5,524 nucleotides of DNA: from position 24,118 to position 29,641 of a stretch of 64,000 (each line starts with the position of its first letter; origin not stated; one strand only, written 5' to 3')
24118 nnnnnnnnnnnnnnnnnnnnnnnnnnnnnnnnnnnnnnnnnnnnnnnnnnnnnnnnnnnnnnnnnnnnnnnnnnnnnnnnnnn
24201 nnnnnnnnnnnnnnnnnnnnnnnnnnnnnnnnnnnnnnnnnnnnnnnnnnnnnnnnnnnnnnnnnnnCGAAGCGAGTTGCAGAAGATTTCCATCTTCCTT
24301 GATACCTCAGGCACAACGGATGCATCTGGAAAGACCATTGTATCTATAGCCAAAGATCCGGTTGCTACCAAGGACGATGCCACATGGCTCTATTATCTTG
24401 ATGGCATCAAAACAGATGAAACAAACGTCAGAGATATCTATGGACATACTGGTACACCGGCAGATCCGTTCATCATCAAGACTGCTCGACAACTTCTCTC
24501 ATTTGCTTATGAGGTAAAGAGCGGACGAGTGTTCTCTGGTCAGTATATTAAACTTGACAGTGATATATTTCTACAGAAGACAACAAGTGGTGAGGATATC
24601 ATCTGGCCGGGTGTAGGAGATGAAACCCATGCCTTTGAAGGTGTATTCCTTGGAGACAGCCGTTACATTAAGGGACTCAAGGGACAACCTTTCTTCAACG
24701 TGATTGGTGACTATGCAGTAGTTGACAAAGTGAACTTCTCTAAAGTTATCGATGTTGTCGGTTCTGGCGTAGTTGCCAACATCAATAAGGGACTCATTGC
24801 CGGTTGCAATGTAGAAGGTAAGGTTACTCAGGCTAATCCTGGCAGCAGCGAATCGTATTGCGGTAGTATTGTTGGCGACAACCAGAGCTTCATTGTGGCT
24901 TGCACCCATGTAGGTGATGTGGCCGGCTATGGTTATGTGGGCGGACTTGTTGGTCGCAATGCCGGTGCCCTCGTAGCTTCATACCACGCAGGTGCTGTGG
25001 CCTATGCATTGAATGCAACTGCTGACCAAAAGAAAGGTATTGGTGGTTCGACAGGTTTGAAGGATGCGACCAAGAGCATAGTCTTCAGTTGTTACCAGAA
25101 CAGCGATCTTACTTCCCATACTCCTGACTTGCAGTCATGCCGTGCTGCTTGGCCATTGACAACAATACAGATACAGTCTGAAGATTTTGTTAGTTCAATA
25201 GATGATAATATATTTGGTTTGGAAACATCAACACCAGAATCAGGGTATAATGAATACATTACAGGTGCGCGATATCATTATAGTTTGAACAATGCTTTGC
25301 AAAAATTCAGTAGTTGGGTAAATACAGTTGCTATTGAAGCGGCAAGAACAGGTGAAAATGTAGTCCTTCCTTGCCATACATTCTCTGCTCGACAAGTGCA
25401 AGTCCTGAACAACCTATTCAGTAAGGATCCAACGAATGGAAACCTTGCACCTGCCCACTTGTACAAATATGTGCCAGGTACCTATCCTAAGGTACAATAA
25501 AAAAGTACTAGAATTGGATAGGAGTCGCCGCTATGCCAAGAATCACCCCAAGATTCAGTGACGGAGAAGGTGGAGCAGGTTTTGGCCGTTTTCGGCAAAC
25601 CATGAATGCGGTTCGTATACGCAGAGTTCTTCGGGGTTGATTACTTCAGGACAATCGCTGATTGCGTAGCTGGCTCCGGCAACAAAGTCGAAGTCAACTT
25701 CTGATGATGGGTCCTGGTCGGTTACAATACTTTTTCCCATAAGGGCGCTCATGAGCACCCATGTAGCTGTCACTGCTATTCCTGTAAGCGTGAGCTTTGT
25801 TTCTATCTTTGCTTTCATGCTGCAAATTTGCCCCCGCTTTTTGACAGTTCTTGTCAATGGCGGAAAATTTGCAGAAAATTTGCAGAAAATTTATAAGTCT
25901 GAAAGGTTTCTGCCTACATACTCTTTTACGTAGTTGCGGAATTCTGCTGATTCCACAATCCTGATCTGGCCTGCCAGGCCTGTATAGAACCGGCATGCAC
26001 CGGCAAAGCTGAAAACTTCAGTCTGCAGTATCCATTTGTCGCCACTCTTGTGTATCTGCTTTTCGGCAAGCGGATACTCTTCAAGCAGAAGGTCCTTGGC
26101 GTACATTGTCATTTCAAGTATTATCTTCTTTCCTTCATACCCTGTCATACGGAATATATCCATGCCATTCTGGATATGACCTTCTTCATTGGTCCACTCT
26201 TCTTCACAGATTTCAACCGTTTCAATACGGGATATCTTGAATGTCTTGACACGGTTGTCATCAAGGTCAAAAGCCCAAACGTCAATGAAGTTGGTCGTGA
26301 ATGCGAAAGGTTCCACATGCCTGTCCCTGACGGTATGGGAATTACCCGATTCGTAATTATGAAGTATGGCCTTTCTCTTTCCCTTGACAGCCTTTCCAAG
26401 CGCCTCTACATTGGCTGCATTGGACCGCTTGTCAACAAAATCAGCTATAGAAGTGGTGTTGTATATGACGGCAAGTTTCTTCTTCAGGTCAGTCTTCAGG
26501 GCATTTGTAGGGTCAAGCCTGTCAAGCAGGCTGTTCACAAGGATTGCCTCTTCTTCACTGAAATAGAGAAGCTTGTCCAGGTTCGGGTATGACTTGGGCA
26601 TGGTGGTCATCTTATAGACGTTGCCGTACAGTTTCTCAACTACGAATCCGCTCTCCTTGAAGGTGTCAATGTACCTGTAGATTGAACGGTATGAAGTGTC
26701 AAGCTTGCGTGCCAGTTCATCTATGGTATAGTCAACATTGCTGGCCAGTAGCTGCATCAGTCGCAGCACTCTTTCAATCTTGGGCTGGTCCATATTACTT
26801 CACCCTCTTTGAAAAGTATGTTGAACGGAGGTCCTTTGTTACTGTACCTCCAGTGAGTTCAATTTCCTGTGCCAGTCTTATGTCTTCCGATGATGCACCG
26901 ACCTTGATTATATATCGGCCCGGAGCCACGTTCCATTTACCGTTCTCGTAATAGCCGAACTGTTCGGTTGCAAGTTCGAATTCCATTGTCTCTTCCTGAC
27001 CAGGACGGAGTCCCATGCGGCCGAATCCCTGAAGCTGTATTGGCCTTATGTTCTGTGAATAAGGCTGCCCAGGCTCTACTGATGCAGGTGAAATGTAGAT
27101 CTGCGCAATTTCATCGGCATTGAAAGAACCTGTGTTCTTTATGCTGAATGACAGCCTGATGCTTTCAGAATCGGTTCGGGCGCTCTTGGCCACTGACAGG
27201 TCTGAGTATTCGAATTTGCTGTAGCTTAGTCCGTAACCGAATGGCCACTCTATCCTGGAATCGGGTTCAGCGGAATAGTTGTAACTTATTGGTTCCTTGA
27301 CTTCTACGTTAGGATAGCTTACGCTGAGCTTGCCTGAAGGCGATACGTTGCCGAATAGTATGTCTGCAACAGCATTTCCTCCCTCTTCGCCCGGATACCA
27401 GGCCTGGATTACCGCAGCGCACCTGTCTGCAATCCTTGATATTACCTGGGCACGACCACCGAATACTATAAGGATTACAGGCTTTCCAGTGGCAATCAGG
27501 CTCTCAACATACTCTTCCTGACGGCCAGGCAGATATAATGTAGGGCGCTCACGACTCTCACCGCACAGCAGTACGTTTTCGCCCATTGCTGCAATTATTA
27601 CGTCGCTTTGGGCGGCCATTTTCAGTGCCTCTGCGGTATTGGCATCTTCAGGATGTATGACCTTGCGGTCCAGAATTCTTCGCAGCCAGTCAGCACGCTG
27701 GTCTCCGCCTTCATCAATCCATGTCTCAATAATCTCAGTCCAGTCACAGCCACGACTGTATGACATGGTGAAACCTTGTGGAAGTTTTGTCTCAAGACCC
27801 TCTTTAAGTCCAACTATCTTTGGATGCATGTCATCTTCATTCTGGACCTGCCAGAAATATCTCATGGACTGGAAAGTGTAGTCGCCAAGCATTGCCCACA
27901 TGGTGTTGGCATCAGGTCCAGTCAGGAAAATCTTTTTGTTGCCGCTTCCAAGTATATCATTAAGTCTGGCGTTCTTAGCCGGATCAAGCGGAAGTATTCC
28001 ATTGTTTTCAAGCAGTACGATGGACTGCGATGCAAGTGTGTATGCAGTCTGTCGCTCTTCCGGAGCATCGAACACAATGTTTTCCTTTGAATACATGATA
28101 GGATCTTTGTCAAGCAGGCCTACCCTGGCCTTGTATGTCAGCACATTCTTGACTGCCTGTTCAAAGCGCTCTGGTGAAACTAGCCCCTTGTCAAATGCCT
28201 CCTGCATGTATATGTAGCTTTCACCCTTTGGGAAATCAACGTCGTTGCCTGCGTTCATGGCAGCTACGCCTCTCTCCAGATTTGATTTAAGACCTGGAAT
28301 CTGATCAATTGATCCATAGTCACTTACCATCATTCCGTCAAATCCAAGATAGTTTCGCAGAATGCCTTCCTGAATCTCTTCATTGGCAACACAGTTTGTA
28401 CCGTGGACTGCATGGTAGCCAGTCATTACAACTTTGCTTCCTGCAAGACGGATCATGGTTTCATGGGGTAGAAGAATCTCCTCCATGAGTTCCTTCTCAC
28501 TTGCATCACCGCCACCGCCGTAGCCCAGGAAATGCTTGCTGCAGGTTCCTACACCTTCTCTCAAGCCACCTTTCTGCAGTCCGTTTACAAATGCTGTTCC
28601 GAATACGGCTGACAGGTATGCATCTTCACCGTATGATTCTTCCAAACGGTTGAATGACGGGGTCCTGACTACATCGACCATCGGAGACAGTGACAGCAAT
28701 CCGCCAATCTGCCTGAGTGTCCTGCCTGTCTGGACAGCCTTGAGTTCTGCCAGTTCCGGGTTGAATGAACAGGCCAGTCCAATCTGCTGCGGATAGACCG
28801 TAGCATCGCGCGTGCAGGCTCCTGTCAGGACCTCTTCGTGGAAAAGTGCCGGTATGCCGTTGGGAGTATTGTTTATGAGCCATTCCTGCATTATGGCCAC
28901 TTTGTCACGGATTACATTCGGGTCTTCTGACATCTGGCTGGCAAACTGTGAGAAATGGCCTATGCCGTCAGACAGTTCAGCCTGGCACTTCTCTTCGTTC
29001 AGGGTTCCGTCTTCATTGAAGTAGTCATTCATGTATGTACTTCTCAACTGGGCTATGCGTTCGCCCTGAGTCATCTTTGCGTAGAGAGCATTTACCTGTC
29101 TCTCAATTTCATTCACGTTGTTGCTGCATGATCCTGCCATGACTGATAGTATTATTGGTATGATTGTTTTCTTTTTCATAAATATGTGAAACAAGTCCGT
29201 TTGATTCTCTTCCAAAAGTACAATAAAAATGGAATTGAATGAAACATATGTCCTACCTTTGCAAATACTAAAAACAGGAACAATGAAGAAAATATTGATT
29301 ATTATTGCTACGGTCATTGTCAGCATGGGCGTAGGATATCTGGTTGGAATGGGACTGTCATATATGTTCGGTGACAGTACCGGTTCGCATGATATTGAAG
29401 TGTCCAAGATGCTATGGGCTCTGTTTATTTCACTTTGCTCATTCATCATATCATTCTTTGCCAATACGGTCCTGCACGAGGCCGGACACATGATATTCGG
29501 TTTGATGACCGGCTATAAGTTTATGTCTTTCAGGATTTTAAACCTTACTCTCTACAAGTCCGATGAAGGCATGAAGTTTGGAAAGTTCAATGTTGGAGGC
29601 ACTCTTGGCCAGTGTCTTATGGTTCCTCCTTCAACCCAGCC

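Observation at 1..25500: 25-kb co-directional array of nine paralogous fimbrillin-like surface lipoproteins: an atypically large type V pilus-like locus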

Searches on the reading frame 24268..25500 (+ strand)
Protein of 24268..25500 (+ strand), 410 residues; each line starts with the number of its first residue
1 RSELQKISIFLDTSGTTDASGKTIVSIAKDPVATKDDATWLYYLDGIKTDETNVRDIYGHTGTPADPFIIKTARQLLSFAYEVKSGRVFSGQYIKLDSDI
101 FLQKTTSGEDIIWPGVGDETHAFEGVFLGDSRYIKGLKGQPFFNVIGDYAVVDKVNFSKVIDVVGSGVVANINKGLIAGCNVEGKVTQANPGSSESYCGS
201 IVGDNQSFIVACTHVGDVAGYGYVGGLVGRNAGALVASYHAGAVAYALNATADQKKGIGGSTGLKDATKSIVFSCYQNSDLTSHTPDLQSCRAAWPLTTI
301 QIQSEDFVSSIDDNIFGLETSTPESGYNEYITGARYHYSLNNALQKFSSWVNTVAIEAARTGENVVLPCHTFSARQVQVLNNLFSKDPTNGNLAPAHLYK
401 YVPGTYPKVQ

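Call 61: search_protein_families(library=pfam, proteins=[window:24268-25500:+], max_evalue=10)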
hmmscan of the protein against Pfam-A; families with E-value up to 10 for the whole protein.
window:24268-25500:+ (410 aa): 1 family
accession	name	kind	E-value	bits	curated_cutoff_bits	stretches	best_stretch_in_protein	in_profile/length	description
PF07581.17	Glug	-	0.42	11.6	20.5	1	220-236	1-18/28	The GLUG motif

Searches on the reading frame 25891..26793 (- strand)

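Call 72: search_protein_families(library=pfam, proteins=[window:25891-26793:-], max_evalue=0.001)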
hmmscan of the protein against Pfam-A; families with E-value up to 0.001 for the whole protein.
window:25891-26793:- (300 aa): 6 families
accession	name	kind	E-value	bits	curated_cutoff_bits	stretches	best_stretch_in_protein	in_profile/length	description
PF08279.18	HTH_11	-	4.7e-07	30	25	1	8-54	1-48/55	HTH domain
PF13384.12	HTH_23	-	2.3e-05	24.5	24.6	1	6-50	4-46/50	Homeodomain-like domain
PF13518.12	HTH_28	-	5.1e-05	23.7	25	1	10-50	3-41/52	Helix-turn-helix domain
PF13551.12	HTH_29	-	5.9e-05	23.5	28.1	1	14-49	6-40/64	Winged helix-turn helix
PF09339.16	HTH_IclR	-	0.00027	21.1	22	1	6-52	2-49/52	IclR helix-turn-helix domain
PF13280.12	WYL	-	0.00029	21.2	21.8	1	129-195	3-70/70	WYL domain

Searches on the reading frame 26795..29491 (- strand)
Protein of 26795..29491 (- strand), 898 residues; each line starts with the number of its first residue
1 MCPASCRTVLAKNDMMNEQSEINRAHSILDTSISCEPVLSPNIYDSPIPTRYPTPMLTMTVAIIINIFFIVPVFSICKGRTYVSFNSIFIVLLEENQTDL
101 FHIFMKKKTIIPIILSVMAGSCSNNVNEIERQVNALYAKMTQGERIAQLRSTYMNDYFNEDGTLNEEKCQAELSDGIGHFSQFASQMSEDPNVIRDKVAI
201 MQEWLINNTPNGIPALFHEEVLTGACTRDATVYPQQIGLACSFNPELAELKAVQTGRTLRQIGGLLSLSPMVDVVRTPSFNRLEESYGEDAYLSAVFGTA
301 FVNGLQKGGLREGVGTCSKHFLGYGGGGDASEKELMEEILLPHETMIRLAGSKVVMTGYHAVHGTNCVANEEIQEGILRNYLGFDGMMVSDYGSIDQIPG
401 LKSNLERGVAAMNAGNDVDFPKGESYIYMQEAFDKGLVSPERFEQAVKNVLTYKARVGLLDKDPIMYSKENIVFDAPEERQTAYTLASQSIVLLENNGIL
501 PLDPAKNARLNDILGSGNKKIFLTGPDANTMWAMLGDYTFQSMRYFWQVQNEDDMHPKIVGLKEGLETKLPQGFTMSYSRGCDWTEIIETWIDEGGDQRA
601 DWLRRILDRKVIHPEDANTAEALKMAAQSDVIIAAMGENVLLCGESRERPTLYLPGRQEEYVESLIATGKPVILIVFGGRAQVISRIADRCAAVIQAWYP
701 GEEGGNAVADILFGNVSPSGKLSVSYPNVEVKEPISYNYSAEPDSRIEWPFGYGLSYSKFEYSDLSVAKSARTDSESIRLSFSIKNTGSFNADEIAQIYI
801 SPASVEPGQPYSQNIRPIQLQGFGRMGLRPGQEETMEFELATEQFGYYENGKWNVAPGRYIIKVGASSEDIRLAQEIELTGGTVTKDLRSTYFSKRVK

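Call 72: search_protein_families(library=pfam, proteins=[window:26795-29491:-], max_evalue=0.001)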
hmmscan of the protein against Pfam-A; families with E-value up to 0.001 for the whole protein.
window:26795-29491:- (898 aa): 3 families
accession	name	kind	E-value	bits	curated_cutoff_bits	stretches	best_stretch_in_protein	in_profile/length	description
PF00933.27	Glyco_hydro_3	-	1e-44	153.7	27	1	144-452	4-315/316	Glycosyl hydrolase family 3 N terminal domain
PF01915.27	Glyco_hydro_3_C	-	1.9e-43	149.2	31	1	491-757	1-200/200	Glycosyl hydrolase family 3 C-terminal domain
PF14310.12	Fn3-like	-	4.7e-12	46.3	25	1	794-868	1-71/71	Fibronectin type III-like domain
